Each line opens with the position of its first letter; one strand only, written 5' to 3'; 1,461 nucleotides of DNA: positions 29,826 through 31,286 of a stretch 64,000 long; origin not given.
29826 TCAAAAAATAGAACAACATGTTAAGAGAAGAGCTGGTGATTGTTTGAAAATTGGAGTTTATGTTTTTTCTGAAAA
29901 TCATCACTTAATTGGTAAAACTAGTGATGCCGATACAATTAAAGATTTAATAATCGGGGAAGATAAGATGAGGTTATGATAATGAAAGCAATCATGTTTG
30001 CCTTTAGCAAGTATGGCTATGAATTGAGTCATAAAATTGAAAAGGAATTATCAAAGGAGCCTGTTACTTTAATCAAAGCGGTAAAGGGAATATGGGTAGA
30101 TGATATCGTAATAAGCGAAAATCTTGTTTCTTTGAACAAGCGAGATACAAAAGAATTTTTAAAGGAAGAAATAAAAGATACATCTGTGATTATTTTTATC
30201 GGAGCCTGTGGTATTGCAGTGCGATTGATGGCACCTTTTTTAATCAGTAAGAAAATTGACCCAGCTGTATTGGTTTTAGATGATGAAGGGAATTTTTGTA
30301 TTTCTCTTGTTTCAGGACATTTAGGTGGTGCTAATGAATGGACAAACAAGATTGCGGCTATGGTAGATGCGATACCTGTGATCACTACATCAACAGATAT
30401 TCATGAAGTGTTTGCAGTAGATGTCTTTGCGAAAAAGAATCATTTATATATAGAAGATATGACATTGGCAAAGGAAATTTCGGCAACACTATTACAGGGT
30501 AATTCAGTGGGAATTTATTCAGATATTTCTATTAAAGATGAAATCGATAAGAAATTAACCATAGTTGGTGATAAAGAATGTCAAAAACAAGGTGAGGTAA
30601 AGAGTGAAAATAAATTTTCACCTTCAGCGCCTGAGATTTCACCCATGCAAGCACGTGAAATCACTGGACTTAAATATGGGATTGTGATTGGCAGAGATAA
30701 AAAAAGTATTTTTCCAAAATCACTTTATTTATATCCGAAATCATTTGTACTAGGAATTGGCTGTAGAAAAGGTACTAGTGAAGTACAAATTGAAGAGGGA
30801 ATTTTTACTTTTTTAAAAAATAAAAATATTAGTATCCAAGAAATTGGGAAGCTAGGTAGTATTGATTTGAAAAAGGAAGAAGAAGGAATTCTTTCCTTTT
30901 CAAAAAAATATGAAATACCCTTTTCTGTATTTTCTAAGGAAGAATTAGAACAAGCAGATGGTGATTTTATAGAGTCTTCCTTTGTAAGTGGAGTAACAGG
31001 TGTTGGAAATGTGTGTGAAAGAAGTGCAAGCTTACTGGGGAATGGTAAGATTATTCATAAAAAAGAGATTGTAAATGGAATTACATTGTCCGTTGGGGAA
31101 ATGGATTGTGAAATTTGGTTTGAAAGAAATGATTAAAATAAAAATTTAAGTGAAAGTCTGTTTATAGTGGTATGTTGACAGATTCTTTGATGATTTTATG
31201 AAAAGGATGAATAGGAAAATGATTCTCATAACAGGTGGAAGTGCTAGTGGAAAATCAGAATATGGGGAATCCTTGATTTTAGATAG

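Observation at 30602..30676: Palindromic interspersed repeat inserted in-frame inside cbiG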

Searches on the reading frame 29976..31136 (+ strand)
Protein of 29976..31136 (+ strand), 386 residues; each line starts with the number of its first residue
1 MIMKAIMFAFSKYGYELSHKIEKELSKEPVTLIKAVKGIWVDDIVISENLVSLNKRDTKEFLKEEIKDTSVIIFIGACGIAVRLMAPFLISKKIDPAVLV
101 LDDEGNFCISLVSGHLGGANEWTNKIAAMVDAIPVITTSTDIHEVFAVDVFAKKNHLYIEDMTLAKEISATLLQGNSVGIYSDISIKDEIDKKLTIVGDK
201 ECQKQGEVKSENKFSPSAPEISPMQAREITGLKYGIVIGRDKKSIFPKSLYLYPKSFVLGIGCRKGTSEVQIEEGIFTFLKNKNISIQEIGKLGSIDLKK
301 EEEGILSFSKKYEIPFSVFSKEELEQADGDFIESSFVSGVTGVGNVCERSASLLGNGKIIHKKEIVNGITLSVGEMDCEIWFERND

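Call 12: search_protein_families(library=pfam, proteins=[window:29976-31136:+])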
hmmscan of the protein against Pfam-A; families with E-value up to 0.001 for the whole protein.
window:29976-31136:+ (386 aa): 3 families
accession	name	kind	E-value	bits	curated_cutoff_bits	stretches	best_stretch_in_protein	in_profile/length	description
PF11760.13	CbiG_N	-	1.2e-31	109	25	1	61-141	2-82/82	Cobalamin synthesis G N-terminal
PF01890.21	CbiG_C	-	1.7e-30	106.4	27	1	258-373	2-116/117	Cobalamin synthesis G C-terminus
PF11761.13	CbiG_mid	-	2.3e-09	37.8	22.7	1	146-254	1-88/88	Cobalamin biosynthesis central region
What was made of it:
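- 29976..31136 (+): cbiG (cobalt-precorrin-5A hydrolase), intact 386-aa ORF that hosts copy B. Pfam CbiG_N, CbiG_mid and CbiG_C (call 12).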

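Call 13: find_homologous_proteins(query=window:29976-31136:+)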
Query window:29976-31136:+ (386 aa): 5146 proteins with E <= 0.001 among 8000 candidates; the best 120 are listed.
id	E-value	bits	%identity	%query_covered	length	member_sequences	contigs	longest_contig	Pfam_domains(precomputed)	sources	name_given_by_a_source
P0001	3.2e-246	835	100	99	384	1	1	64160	PF11761.14,PF01890.22,PF11760.14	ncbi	ncbi:MAG: cobalamin biosynthesis protein [Eubacteriales bacterium]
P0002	6.5e-120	419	56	98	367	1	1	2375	PF11761.14,PF01890.22,PF11760.14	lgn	-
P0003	7.6e-79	284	43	98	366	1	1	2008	PF11761.14,PF01890.22,PF11760.14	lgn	-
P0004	2.9e-78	282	45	98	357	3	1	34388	PF11761.14,PF01890.22,PF11760.14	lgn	-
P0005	6.1e-78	281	43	98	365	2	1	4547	PF11761.14,PF01890.22,PF11760.14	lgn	-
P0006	1.8e-76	276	42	99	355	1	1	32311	PF11761.14,PF01890.22,PF11760.14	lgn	-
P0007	3.2e-76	275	41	99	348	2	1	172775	PF11761.14,PF01890.22,PF11760.14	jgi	-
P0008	4.1e-76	275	43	99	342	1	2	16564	PF11761.14,PF01890.22,PF11760.14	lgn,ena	-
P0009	9.5e-76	274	42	99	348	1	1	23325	PF11761.14,PF01890.22,PF11760.14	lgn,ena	-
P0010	4.3e-75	271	42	98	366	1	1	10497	PF11761.14,PF01890.22,PF11760.14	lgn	-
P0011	4.7e-75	271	42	98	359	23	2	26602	PF11761.14,PF01890.22,PF11760.14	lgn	-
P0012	1.0e-74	270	44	84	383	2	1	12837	PF11761.14,PF01890.22,PF11760.14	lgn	-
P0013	1.1e-74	270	42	99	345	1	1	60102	PF11761.14,PF01890.22,PF11760.14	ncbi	-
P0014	1.9e-74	269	41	98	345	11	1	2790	PF11761.14,PF01890.22,PF11760.14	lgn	-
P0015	2.0e-74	269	46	84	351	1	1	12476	PF11761.14,PF01890.22,PF11760.14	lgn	-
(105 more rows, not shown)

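Call 50: search_solved_structures(query=window:29976-31136:+, show_alignments=1)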
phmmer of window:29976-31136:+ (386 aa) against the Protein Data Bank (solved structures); distinct sequences matched with E-value up to 0.001: 2.
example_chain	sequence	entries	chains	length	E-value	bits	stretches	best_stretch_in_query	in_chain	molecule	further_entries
3eeq_A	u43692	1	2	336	2.2e-14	56.9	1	70-186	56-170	putative Cobalamin biosynthesis protein G homolog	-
2w6k_A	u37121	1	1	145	0.00035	23.3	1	254-354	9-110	COBE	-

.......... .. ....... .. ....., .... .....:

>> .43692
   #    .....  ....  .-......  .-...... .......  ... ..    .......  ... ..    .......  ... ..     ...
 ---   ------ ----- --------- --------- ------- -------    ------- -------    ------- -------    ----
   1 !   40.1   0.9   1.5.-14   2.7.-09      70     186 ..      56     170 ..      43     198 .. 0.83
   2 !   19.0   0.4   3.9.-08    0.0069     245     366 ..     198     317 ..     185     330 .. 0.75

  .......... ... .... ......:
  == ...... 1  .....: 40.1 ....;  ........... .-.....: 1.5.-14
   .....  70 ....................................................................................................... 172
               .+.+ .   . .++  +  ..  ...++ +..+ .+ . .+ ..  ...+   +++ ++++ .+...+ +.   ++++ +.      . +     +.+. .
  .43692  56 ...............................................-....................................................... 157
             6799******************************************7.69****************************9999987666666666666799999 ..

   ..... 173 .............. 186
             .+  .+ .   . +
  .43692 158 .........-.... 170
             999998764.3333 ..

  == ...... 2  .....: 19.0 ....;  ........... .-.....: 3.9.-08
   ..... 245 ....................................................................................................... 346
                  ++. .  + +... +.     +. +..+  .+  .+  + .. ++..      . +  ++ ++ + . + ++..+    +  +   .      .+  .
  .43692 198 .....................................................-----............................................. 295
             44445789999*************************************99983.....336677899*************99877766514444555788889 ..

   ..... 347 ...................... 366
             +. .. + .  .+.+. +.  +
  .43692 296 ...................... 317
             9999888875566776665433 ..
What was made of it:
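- On CbiG (host gene): PDB 3eeq aligns on both sides of the insert (call 50).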

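Call 57: predict_structure(alignment_id=A2)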
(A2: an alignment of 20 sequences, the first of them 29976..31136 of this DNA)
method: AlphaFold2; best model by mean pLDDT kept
length: 386 residues; sequences in the alignment: 20
mean_pLDDT: 86.3   pTM: 0.63
mean pLDDT of the five models: 86.3, 83.9, 83.7, 82.6, 82.3
residues with pLDDT >= 90: 232; 70-90: 105; 50-70: 31; < 50: 18
segments of 3 or more residues with pLDDT < 50: 204-219
pLDDT, mean of each block of 10 residues (from residue 1): 89 93 93 92 80 91 90 91 86 86 93 70 94 76 72 91 88 87 86 77 45 42 60 90 87 96 96 98 96 96 97 97 95 91 95 96 95 94 63
secondary structure, 60 per line:
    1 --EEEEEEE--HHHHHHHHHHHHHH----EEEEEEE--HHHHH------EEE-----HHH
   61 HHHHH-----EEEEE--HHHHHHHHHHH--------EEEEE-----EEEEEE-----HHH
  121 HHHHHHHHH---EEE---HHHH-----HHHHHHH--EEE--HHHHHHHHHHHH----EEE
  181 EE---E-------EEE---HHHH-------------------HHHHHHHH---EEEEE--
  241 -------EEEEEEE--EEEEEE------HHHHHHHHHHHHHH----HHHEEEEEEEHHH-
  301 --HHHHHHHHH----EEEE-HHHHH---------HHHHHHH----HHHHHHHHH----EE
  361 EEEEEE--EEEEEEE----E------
elements in order: E3-9 H12-25 E30-36 H39-43 E50-52 H58-65 E71-75 H78-88 E97-101 E107-112 H118-129 E133-135 H139-142 H148-154 E157-159 H162-173 E178-182 E194-196 H200-203 H223-230 E234-238 E248-254 E257-262 H269-282 E290-296 H303-311 E316-319 H321-325 H335-341 H346-354 E359-366 E369-375
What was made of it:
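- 29976..31136 (+): AlphaFold mean pLDDT 86, with pLDDT below 50 at residues 204-219 (call 57).
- Linker. pLDDT is below 50 at residues 204-219 and about 60 at 221-230 (call 57).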
